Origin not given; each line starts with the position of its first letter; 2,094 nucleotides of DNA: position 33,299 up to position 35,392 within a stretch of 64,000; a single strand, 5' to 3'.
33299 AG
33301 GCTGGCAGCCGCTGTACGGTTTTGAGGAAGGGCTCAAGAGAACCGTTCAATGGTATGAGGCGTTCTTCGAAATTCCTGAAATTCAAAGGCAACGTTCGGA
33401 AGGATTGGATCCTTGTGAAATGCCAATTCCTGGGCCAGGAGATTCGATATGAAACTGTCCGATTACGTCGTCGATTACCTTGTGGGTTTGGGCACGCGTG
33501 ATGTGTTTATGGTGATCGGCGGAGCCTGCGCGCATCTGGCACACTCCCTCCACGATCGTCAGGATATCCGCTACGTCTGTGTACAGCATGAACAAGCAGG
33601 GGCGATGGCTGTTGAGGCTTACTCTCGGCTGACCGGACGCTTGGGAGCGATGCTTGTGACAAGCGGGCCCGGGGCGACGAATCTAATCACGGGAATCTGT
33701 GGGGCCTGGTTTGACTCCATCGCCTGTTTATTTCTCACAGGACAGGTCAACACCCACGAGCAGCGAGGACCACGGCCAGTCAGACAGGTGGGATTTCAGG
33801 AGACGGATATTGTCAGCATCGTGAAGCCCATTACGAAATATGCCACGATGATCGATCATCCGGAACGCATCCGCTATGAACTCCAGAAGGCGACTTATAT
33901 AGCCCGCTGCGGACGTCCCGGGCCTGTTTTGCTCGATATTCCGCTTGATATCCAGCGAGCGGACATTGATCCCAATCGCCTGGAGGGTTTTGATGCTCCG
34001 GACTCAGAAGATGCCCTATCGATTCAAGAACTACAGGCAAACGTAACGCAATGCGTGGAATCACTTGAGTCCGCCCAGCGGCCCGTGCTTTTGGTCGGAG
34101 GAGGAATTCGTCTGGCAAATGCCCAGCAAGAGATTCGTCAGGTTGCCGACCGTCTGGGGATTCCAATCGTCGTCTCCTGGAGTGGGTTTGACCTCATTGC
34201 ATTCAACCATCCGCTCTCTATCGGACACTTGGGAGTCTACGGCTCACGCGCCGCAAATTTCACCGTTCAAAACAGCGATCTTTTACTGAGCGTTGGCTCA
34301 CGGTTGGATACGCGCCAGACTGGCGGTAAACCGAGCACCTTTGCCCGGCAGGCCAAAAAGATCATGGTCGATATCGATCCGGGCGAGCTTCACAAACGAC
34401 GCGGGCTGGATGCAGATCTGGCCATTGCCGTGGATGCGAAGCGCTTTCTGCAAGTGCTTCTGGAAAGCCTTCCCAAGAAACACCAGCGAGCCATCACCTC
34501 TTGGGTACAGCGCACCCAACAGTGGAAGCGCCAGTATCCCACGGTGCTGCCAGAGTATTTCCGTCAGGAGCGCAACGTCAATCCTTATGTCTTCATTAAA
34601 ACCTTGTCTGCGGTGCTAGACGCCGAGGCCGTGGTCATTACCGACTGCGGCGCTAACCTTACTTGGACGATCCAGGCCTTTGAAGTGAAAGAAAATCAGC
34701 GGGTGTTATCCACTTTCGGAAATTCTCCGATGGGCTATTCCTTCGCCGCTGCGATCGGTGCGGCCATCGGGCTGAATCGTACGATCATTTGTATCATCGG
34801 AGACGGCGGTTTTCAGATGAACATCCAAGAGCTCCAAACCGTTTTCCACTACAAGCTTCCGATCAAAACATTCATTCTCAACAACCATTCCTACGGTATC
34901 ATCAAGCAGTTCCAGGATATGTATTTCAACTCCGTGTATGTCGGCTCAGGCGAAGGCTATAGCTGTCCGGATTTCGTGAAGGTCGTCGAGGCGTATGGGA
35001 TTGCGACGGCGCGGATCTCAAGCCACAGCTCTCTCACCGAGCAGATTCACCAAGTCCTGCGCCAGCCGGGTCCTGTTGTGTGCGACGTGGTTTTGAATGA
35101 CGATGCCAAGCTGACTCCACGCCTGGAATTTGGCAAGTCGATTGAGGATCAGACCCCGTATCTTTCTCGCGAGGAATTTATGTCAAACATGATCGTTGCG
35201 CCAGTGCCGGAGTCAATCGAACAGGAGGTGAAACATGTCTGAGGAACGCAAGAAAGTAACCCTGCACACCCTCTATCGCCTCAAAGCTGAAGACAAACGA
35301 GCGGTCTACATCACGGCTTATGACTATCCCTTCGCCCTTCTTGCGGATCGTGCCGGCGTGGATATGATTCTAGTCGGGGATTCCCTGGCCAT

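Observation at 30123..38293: CDP-deoxyhexose pathway coupled to two different carbon-branching enzymes (ALS/YerE-like ThDP enzyme and a PanB homolog)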

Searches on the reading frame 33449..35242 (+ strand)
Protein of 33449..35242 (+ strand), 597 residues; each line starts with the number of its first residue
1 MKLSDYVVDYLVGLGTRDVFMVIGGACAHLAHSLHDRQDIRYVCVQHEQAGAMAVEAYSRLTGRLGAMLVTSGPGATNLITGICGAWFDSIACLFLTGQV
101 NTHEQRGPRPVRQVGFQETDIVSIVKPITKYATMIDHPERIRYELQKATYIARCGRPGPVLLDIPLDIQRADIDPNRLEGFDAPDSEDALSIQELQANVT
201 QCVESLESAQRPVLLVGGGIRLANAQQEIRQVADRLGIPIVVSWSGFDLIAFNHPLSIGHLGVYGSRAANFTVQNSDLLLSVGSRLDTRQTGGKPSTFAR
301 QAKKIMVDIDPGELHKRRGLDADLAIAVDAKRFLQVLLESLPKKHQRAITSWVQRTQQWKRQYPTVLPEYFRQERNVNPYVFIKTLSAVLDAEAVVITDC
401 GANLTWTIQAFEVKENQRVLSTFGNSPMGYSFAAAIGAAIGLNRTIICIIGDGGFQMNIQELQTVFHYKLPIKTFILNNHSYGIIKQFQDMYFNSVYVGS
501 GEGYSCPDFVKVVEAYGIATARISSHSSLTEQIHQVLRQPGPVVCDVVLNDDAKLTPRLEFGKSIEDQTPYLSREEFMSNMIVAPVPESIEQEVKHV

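Call 3: search_protein_families(library=pfam, proteins=[window:33449-35242:+])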
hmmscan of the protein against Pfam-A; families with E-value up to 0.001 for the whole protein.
window:33449-35242:+ (597 aa): 3 families
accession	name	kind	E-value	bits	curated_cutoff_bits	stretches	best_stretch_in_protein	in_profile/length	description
PF02775.26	TPP_enzyme_C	-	3.4e-40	137.7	21.9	1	399-547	1-151/151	Thiamine pyrophosphate enzyme, C-terminal TPP binding domain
PF00205.28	TPP_enzyme_M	-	2.9e-37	127.9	30.4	1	200-337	2-137/137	Thiamine pyrophosphate enzyme, central domain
PF02776.23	TPP_enzyme_N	-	3.1e-31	108.1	26.8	1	1-123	1-118/119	Thiamine pyrophosphate enzyme, N-terminal TPP binding domain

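Call 4: search_protein_families(library=ncbifam, proteins=[window:33449-35242:+])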
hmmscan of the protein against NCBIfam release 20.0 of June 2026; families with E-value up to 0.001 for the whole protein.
window:33449-35242:+ (597 aa): 52 families (the best 25 are shown)
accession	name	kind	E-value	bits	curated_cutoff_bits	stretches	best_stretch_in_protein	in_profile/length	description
TIGR00118.1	acolac_lg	equivalog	2.5e-137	458.7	538.35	1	4-566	4-551/557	biosynthetic-type acetolactate synthase large subunit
NF004710.0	PRK06048.1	equivalog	5e-123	411.5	976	1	5-566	12-554/561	acetolactate synthase large subunit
NF005651.0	PRK07418.1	subfamily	6.9e-123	411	942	1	7-573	25-583/617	acetolactate synthase large subunit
NF004919.0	PRK06276.1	equivalog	5.6e-122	408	866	1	4-555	4-544/582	acetolactate synthase large subunit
NF006524.0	PRK08978.1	equivalog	7.5e-122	407.4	738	1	4-564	4-539/548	acetolactate synthase 2 catalytic subunit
NF005860.0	PRK07789.1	equivalog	1.2e-119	400.4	881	1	5-566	38-595/615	acetolactate synthase large subunit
NF005228.0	PRK06725.1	equivalog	4.1e-117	391.7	991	1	4-559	19-555/571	acetolactate synthase large subunit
NF005584.0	PRK07282.1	equivalog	1.2e-114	383.9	970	1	4-565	13-556/566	acetolactate synthase large subunit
NF005824.0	PRK07710.1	equivalog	1.9e-114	383.1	976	1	19-566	35-565/573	acetolactate synthase large subunit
NF006016.1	PRK08155.1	equivalog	7.8e-113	377.8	870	1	5-559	7-542/554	acetolactate synthase large subunit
NF005058.0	PRK06466.1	equivalog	6.1e-110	368.3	951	1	4-566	7-564/574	acetolactate synthase 3 large subunit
NF006319.0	PRK08527.1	equivalog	2.1e-104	350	905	1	4-565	7-554/565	acetolactate synthase large subunit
NF006581.0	PRK09107.1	equivalog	4e-103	345.8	974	1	5-566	15-570/595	acetolactate synthase 3 large subunit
NF006525.0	PRK08979.1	equivalog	6.2e-100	335.2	1084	1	5-566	8-562/572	acetolactate synthase 3 large subunit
NF005936.0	PRK07979.1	equivalog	1.7e-98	330.4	1080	1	5-551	8-549/574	acetolactate synthase 3 large subunit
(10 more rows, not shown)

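Call 15: search_solved_structures(query=window:33449-35242:+, max_evalue=1e-30)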
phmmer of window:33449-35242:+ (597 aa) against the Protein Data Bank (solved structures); distinct sequences matched with E-value up to 1e-30: 73 (the best 60 are shown).
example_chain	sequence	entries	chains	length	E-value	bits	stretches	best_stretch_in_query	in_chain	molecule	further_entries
8rph_A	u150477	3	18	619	2.3e-119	402.4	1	2-561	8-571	Thiamine pyrophosphate-binding protein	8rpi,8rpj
5ahk_A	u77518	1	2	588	1.6e-114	386.4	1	1-570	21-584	ACETOLACTATE SYNTHASE II, LARGE SUBUNIT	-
3e9y_A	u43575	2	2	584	1.3e-85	290.9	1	4-567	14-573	Acetolactate synthase, chloroplastic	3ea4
7tzz_A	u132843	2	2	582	1.5e-85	290.7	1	4-567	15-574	Acetolactate synthase, chloroplastic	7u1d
1ybh_A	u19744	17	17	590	2.6e-85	289.9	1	4-567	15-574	Acetolactate synthase, chloroplast | Acetolactate synthase | Acetolactate synthase, chloroplastic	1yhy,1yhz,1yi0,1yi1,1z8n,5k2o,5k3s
8et5_A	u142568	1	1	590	2.6e-85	289.9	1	4-567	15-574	Acetolactate synthase, chloroplastic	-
6u9h_A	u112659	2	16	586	2.6e-85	289.9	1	4-567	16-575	Acetolactate synthase, chloroplastic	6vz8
7stq_A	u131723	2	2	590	3.5e-85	289.5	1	4-567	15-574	Acetolactate synthase, chloroplastic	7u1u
7u25_A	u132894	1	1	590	4.8e-85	289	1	4-567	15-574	Acetolactate synthase, chloroplastic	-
6lpi_A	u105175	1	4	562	2.9e-82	279.8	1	5-562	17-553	Acetolactate synthase isozyme 1 large subunit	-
1jsc_A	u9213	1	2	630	1e-74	254.9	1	18-567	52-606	ACETOHYDROXY-ACID SYNTHASE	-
6u9d_A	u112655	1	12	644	1.1e-74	254.8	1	18-567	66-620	Acetolactate synthase catalytic subunit, mitochondrial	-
1n0h_A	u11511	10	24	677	1.3e-74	254.6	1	18-567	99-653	Acetolactate synthase | Acetolactate synthase, mitochondrial | Acetolactate synthase catalytic subunit, mitochondrial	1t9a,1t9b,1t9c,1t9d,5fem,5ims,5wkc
9yjz_A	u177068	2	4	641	4.3e-72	246.3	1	10-571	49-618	Acetolactate synthase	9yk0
6dek_A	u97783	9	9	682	1.5e-71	244.5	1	18-569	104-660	Acetolactate synthase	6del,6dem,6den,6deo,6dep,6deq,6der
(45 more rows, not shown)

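Call 35: find_homologous_proteins(query=window:33449-35242:+)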
Query window:33449-35242:+ (597 aa): 8000 proteins with E <= 0.001 among 8000 candidates; the best 120 are listed.
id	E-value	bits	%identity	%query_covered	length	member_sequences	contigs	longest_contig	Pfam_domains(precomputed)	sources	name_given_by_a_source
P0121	0.0e+0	1360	100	100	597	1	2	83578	PF02775.27,PF02776.24,PF00205.29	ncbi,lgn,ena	-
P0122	6.9e-292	987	73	100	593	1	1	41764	PF02775.27,PF02776.24,PF00205.29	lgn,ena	-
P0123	2.6e-290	982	70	100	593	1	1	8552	PF02775.27,PF02776.24,PF00205.29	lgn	-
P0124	1.7e-288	976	71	98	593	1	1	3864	PF02775.27,PF02776.24,PF00205.29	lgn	-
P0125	5.2e-240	816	60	100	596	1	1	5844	PF02775.27,PF02776.24,PF00205.29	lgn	-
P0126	7.0e-238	809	60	98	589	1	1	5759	PF02775.27,PF02776.24,PF00205.29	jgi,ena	-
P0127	7.6e-237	805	60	98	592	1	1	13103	PF02775.27,PF02776.24,PF00205.29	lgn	-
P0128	1.3e-234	798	60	98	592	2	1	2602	PF02775.27,PF02776.24,PF00205.29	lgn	-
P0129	1.1e-232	791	58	100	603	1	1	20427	PF02775.27,PF02776.24,PF00205.29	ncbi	-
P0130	1.0e-231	788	60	99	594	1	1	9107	PF02775.27,PF02776.24,PF00205.29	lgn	-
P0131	1.4e-231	788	58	99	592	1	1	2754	PF02775.27,PF02776.24,PF00205.29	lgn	-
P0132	2.9e-230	783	59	98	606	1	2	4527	PF02775.27,PF02776.24,PF00205.29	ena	-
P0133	6.1e-230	782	59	99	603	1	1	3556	PF02775.27,PF02776.24,PF00205.29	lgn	-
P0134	3.5e-229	780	57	99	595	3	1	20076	PF02775.27,PF02776.24,PF00205.29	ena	-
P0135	6.7e-229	779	58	99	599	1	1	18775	PF02775.27,PF02776.24,PF00205.29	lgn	-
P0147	1.3e-223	761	57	98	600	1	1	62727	PF02775.27,PF02776.24,PF00205.29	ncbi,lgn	-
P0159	9.9e-222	755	57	98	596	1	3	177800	PF02775.27,PF02776.24,PF00205.29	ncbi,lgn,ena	ncbi:MAG: thiamine pyrophosphate-binding protein [Patescibacteria group bacterium]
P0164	7.7e-221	752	56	98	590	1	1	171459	PF02775.27,PF02776.24,PF00205.29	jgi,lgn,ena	-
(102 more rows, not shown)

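Call 36: find_encoding_contigs(protein=P0159, flank=9000, max_places=1)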
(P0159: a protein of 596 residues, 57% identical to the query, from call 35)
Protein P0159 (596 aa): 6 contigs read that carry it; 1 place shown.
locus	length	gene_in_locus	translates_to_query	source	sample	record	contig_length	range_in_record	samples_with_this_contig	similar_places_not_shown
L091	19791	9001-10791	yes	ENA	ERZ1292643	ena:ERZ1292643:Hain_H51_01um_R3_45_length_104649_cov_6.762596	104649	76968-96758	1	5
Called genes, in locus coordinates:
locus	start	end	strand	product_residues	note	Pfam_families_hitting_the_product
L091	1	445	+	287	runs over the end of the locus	PF01370:Epimerase, PF04321:RmlD_sub_bind, PF07993:NAD_binding_4 (faint), PF01073:3Beta_HSD (weak), PF16363:GDP_Man_Dehyd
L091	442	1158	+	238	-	PF00535:Glycos_transf_2, PF13641:Glyco_tranf_2_3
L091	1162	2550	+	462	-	PF13231:PMT_2 (weak)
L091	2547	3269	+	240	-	PF00483:NTP_transferase, PF12804:NTP_transf_3 (weak)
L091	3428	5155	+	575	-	PF02310:B12-binding, PF04055:Radical_SAM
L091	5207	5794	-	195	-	-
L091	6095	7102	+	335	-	PF01073:3Beta_HSD, PF01370:Epimerase, PF02719:Polysacc_synt_2, PF04321:RmlD_sub_bind, PF05368:NmrA, PF07993:NAD_binding_4, PF16363:GDP_Man_Dehyd, PF13460:NAD_binding_10, +1 more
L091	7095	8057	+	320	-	PF01073:3Beta_HSD, PF01370:Epimerase, PF02719:Polysacc_synt_2, PF04321:RmlD_sub_bind, PF07993:NAD_binding_4 (weak), PF16363:GDP_Man_Dehyd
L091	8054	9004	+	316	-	PF00535:Glycos_transf_2, PF10111:Glyco_tranf_2_2 (weak)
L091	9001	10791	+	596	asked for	PF02776:TPP_enzyme_N, PF00205:TPP_enzyme_M, PF02775:TPP_enzyme_C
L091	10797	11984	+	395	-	PF00155:Aminotran_1_2, PF01053:Cys_Met_Meta_PP (weak), PF00266:Aminotran_5 (weak), PF01041:DegT_DnrJ_EryC1 (weak)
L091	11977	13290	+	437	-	PF01041:DegT_DnrJ_EryC1, PF00266:Aminotran_5 (faint)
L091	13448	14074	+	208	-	-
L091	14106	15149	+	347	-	PF01471:PG_binding_1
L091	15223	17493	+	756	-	PF04932:Wzy_C, PF14559:TPR_19 (faint)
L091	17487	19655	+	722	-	PF04932:Wzy_C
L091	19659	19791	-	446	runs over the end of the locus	PF02397:Bac_transf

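Call 43: search_solved_structures(query=window:33449-35242:+, max_evalue=1e-100, show_alignments=2)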
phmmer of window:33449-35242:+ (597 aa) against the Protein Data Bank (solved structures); distinct sequences matched with E-value up to 1e-100: 2.
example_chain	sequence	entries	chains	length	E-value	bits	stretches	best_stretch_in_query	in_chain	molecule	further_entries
8rph_A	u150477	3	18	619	2.3e-119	402.4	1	2-561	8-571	Thiamine pyrophosphate-binding protein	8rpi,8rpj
5ahk_A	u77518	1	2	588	1.6e-114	386.4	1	1-570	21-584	ACETOLACTATE SYNTHASE II, LARGE SUBUNIT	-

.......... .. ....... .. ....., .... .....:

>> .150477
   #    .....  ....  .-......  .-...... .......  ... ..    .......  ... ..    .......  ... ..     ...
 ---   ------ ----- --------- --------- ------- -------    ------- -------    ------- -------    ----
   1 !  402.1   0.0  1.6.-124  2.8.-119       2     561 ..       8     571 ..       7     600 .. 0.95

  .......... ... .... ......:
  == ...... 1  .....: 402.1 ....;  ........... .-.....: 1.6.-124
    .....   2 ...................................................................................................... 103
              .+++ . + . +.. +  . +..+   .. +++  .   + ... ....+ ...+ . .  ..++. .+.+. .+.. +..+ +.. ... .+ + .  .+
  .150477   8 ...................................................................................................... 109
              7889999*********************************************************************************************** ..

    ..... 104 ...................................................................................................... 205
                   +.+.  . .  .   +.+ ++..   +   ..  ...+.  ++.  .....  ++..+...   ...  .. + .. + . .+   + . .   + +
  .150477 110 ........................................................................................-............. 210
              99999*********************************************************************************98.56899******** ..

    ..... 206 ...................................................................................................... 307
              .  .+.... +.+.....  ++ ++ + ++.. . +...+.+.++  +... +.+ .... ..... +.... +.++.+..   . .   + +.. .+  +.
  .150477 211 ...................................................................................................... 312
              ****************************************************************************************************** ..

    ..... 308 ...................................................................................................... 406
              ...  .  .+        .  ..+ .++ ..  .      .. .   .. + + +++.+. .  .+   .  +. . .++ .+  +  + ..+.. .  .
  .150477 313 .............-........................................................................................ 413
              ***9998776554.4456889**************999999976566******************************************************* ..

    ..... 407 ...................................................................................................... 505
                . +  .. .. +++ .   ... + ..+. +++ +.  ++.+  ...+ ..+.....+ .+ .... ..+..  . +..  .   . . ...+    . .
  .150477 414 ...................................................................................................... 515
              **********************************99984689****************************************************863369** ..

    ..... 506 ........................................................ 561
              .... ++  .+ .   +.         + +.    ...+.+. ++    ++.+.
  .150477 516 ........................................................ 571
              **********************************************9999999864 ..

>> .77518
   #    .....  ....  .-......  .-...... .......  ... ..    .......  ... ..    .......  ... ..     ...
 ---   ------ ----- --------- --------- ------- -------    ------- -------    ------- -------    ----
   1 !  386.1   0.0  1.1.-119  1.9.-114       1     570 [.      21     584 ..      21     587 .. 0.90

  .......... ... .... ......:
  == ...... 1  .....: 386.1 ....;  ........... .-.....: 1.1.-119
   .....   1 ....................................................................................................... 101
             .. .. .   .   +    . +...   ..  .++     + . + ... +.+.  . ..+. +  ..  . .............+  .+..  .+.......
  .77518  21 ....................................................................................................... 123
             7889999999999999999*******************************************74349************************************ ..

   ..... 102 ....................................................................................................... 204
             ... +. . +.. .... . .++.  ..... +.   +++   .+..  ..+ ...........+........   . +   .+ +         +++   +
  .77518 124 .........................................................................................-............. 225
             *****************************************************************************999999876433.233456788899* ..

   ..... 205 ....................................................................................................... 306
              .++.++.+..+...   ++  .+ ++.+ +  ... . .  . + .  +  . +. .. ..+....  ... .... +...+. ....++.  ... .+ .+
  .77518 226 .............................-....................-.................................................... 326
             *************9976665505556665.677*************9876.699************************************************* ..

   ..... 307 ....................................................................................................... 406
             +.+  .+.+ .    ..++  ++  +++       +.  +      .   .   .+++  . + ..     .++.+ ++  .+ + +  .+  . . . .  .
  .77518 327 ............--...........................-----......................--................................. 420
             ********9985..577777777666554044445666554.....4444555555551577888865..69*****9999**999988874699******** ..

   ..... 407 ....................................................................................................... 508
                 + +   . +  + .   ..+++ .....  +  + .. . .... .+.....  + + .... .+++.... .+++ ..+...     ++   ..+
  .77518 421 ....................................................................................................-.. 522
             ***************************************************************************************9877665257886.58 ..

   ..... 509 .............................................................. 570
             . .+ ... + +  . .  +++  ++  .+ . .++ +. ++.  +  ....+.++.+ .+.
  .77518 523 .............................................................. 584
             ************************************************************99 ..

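Call 45: find_encoding_contigs(protein=P0121, flank=1000, max_places=4)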
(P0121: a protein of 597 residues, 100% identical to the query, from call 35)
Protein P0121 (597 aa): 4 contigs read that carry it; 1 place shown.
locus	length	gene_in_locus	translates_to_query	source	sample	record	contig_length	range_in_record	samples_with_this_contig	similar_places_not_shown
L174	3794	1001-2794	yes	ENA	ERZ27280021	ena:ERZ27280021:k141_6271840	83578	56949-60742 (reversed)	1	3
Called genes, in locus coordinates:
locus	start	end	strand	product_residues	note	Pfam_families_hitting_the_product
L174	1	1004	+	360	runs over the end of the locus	PF01073:3Beta_HSD, PF01370:Epimerase, PF02719:Polysacc_synt_2, PF04321:RmlD_sub_bind, PF05368:NmrA (weak), PF07993:NAD_binding_4, PF16363:GDP_Man_Dehyd, PF13460:NAD_binding_10 (weak)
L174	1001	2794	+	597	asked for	PF02776:TPP_enzyme_N, PF00205:TPP_enzyme_M, PF02775:TPP_enzyme_C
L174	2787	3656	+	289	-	PF02548:Pantoate_transf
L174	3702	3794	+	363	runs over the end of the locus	PF01073:3Beta_HSD (weak), PF01370:Epimerase, PF16363:GDP_Man_Dehyd, PF07993:NAD_binding_4 (weak)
